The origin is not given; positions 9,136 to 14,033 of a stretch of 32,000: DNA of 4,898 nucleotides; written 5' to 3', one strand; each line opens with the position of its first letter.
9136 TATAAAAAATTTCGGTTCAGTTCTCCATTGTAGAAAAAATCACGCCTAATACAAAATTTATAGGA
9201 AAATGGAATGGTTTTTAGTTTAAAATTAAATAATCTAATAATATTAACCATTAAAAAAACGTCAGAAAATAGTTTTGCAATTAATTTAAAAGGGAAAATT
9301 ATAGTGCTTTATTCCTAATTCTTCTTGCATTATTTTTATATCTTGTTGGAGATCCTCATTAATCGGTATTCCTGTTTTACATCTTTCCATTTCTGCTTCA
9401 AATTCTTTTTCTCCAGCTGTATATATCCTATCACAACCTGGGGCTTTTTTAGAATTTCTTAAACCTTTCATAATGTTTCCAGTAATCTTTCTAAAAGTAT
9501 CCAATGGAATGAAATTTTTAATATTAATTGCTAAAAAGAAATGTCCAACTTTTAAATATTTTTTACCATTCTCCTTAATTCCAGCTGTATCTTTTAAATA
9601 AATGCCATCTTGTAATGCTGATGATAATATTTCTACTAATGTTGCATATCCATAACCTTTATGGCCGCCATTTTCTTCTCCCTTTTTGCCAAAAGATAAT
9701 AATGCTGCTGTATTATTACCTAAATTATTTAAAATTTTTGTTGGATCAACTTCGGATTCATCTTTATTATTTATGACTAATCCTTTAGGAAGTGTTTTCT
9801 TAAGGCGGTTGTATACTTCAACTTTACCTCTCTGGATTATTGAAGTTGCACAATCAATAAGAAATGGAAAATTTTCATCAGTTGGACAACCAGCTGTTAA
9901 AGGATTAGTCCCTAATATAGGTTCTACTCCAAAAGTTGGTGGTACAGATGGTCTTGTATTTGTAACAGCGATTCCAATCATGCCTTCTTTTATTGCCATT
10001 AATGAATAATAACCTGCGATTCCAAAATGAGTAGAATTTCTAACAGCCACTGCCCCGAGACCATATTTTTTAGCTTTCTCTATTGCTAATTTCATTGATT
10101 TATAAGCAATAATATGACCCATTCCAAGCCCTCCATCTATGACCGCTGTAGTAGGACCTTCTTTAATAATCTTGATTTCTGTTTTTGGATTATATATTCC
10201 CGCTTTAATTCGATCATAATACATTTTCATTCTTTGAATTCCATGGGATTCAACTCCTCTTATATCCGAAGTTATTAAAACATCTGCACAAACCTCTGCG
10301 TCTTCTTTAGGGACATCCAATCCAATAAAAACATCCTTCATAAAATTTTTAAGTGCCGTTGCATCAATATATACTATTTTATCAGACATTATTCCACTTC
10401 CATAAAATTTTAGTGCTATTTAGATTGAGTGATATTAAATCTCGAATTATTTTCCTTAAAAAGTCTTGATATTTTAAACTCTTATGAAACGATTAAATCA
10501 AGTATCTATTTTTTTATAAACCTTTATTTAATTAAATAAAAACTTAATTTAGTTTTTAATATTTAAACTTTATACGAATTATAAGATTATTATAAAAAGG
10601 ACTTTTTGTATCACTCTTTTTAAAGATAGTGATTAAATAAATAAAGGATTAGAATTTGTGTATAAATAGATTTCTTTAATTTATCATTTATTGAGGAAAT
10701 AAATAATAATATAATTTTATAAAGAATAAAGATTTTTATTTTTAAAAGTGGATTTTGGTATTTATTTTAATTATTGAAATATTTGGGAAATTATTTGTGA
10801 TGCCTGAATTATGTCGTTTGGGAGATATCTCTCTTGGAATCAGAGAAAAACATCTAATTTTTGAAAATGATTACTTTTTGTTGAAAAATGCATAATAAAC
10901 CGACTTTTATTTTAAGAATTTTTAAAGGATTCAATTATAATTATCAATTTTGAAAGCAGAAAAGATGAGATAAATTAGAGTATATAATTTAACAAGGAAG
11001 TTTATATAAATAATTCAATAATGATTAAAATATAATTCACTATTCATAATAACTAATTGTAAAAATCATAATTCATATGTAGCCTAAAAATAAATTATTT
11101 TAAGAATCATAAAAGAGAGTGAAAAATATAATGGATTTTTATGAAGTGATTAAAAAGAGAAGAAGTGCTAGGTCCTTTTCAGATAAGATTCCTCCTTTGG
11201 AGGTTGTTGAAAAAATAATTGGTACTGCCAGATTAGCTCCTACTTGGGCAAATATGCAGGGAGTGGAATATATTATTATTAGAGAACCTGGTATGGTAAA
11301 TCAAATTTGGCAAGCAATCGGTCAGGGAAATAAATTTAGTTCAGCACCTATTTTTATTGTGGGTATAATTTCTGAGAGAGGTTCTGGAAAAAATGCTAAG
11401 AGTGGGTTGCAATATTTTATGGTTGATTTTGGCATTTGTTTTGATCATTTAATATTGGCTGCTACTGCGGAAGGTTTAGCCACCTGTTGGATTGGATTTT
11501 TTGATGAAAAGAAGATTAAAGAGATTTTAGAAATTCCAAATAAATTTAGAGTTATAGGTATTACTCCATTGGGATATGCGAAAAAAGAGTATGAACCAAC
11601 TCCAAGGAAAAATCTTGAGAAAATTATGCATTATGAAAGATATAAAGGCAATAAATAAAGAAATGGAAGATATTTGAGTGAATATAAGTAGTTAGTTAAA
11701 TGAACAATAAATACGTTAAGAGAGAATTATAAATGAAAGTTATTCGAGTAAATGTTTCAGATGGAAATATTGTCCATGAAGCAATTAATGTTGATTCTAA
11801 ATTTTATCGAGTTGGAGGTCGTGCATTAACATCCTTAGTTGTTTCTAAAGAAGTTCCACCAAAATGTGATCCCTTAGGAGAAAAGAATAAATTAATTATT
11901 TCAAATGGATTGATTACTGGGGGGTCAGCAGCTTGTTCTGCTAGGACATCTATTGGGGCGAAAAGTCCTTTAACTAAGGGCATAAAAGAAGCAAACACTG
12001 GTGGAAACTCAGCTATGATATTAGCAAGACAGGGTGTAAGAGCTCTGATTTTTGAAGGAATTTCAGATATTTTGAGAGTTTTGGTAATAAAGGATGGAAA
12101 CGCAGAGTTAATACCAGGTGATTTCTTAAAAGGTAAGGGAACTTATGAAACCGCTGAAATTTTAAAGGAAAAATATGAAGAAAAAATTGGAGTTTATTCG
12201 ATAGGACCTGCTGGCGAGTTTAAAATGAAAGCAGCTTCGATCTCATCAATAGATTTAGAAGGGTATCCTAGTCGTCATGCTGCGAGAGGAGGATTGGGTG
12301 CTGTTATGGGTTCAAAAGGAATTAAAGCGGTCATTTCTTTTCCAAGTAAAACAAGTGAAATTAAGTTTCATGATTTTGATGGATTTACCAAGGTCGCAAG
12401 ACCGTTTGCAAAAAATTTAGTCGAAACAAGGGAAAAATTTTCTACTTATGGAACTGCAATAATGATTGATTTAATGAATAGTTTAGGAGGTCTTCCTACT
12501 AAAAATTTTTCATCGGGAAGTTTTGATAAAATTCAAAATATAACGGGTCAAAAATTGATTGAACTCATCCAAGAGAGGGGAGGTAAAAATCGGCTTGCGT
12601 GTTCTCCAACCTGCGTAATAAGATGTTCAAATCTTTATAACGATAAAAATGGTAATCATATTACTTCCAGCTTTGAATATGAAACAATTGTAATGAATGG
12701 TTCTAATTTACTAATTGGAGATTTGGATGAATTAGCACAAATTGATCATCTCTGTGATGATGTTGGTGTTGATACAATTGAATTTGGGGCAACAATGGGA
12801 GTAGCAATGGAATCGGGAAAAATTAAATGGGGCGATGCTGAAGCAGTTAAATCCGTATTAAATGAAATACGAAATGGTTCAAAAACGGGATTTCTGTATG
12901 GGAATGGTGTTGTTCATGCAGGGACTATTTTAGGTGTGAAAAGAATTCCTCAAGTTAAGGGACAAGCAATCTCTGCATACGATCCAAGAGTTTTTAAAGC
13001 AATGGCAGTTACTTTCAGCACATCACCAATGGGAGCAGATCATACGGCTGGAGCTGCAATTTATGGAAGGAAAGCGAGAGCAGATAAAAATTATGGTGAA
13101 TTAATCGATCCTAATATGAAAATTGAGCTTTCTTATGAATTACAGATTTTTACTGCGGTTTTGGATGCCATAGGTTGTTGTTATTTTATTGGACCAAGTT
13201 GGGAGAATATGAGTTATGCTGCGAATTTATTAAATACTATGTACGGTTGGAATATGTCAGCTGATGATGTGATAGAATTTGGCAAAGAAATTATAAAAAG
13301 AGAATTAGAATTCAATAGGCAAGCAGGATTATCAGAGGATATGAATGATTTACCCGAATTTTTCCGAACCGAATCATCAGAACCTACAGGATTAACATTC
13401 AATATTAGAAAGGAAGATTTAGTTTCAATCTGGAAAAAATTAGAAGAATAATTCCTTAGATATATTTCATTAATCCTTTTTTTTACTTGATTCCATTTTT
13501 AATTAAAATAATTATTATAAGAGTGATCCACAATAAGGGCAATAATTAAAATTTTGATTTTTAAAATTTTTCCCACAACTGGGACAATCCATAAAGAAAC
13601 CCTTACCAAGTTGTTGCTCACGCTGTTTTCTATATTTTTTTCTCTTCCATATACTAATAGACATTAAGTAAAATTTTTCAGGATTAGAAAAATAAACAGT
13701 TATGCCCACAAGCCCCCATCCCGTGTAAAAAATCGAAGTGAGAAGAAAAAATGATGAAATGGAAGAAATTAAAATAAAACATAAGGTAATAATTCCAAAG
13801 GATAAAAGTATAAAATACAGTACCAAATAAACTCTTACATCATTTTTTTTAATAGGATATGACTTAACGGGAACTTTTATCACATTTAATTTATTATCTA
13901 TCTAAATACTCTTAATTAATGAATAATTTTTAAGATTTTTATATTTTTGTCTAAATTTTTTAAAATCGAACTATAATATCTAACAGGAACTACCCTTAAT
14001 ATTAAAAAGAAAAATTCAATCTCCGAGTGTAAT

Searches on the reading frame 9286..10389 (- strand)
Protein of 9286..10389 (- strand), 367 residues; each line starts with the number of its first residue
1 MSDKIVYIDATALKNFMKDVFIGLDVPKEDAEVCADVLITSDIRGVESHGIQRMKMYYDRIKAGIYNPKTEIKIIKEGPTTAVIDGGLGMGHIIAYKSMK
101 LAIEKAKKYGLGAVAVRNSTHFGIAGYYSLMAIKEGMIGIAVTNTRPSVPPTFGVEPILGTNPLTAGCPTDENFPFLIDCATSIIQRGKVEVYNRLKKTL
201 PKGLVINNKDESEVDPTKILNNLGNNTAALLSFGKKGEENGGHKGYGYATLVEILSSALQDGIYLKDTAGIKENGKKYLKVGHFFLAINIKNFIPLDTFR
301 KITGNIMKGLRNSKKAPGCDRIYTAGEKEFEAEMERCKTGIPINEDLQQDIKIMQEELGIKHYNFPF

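Call 8: search_protein_families(library=pfam, proteins=[window:9286-10389:-])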
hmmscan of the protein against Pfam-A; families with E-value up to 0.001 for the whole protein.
window:9286-10389:- (367 aa): 1 family
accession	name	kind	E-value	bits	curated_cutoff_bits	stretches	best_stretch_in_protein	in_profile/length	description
PF02615.19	Ldh_2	-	2.5e-117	392.1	38.8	1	8-351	1-332/333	Malate/L-lactate dehydrogenase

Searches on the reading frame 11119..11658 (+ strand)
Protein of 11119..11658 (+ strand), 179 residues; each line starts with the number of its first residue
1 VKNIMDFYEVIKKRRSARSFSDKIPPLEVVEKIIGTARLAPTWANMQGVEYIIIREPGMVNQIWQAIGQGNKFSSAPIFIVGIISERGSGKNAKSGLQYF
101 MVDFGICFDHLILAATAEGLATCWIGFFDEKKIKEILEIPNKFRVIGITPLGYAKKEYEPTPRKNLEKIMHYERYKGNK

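Call 8: search_protein_families(library=pfam, proteins=[window:11119-11658:+])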
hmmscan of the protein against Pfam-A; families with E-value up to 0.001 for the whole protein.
window:11119-11658:+ (179 aa): 2 families
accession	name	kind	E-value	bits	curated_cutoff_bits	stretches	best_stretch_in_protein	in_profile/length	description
PF00881.29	Nitroreductase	-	1.1e-26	94.4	23.5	2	75-153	89-167/167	Nitroreductase family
PF14512.11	TM1586_NiRdase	-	1.7e-14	54.4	27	1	7-174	2-153/215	Putative TM nitroreductase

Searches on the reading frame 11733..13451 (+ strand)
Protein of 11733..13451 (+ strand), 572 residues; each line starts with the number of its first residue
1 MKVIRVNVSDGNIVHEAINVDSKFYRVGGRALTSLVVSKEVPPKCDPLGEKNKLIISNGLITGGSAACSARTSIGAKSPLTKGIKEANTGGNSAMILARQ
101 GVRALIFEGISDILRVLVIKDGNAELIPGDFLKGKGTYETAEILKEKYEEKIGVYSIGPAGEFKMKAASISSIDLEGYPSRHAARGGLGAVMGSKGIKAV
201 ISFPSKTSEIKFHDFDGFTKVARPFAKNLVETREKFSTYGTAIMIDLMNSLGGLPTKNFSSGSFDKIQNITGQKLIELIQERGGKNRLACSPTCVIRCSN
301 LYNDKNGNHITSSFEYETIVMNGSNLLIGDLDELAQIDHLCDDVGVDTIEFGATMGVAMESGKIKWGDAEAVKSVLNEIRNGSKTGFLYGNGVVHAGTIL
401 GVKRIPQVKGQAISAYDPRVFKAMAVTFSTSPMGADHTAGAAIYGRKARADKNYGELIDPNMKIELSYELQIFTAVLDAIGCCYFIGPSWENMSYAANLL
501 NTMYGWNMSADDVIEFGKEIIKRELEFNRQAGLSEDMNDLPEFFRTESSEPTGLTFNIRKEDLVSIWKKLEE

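Call 8: search_protein_families(library=pfam, proteins=[window:11733-13451:+])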
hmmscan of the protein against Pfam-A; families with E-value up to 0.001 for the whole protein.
window:11733-13451:+ (572 aa): 2 families
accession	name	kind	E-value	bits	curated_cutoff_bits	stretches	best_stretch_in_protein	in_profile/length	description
PF01314.23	AFOR_C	-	1.4e-64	219.1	27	1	232-549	16-344/385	Aldehyde ferredoxin oxidoreductase, domains 2 & 3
PF02730.20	AFOR_N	-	2.6e-56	190.9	29.8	1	2-201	2-195/199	Aldehyde ferredoxin oxidoreductase, N-terminal domain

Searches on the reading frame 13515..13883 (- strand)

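Call 8: search_protein_families(library=pfam, proteins=[window:13515-13883:-])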
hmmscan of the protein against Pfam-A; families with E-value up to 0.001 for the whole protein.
window:13515-13883:- (122 aa): 1 family
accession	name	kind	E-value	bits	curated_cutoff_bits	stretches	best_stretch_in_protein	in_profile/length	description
PF24460.1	DUF7575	-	0.00097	18.9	28.5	0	99-120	5-25/28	Domain of unknown function (DUF7575)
